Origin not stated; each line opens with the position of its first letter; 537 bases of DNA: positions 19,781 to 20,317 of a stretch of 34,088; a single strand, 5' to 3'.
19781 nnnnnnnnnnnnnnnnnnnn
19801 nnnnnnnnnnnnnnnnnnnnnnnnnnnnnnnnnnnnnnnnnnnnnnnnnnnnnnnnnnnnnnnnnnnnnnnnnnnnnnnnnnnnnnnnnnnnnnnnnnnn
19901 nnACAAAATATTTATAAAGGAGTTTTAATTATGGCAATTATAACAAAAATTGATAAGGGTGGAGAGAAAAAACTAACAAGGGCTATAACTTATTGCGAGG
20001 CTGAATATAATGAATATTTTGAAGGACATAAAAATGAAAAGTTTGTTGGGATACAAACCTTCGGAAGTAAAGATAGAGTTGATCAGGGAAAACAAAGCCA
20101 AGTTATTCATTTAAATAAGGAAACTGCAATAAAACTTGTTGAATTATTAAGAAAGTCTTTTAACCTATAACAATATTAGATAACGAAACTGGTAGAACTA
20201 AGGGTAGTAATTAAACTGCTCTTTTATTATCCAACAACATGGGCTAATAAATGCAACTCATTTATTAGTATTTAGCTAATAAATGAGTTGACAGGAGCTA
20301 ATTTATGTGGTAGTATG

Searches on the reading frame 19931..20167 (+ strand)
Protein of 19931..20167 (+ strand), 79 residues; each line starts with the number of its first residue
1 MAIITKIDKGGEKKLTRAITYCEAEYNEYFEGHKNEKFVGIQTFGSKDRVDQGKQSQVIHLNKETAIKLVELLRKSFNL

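Call 3: search_protein_families(library=pfam, proteins=[window:19931-20167:+], max_evalue=1)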
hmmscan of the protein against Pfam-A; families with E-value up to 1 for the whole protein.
window:19931-20167:+ (79 aa): 1 family
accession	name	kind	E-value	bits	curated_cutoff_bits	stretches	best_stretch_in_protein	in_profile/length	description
PF03197.19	FRD2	-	0.058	14.6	29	1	23-78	41-95/96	Bacteriophage FRD2 protein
